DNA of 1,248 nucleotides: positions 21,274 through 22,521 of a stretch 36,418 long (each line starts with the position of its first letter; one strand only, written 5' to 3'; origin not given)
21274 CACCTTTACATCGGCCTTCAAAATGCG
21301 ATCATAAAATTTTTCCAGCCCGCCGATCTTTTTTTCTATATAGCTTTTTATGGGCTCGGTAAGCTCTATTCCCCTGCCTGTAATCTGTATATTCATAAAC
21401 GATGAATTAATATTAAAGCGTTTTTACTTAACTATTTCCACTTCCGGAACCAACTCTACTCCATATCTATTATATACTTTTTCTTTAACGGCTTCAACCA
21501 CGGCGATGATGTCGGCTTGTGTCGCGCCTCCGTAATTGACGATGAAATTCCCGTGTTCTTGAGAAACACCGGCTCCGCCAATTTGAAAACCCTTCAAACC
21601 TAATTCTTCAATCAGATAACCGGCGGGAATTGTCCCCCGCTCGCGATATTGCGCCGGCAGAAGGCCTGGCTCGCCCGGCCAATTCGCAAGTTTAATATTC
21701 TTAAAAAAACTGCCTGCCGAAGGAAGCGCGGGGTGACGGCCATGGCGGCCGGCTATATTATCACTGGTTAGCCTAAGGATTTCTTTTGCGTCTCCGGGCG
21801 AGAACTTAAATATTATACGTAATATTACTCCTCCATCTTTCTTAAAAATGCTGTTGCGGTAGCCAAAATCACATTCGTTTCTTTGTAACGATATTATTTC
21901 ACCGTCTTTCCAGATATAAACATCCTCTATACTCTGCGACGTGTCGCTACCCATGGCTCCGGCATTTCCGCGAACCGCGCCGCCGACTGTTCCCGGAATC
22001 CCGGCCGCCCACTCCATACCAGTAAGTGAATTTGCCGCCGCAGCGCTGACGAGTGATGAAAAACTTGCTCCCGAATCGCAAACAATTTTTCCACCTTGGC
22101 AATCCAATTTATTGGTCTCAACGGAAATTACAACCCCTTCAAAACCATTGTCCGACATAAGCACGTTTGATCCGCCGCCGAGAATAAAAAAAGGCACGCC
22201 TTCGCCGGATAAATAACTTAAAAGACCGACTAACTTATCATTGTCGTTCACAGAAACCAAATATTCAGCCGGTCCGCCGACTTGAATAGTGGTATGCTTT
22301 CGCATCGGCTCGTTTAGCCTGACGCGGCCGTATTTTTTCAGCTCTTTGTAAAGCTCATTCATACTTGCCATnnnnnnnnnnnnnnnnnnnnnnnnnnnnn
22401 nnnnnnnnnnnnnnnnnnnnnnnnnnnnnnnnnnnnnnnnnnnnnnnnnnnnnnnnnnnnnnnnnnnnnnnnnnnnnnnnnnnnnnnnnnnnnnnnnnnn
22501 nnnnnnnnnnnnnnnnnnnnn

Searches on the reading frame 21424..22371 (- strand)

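Call 9: search_protein_families(library=pfam, proteins=[window:21424-22371:-], max_evalue=0.001)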
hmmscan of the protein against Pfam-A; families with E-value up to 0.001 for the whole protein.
window:21424-22371:- (315 aa): 2 families
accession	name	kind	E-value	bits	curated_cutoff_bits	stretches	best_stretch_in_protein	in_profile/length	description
PF02873.21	MurB_C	-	4.7e-28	97.7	27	1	203-314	7-99/99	UDP-N-acetylenolpyruvoylglucosamine reductase, C-terminal domain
PF01565.28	FAD_binding_4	-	4e-19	69.1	26.4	1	36-152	2-123/139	FAD binding domain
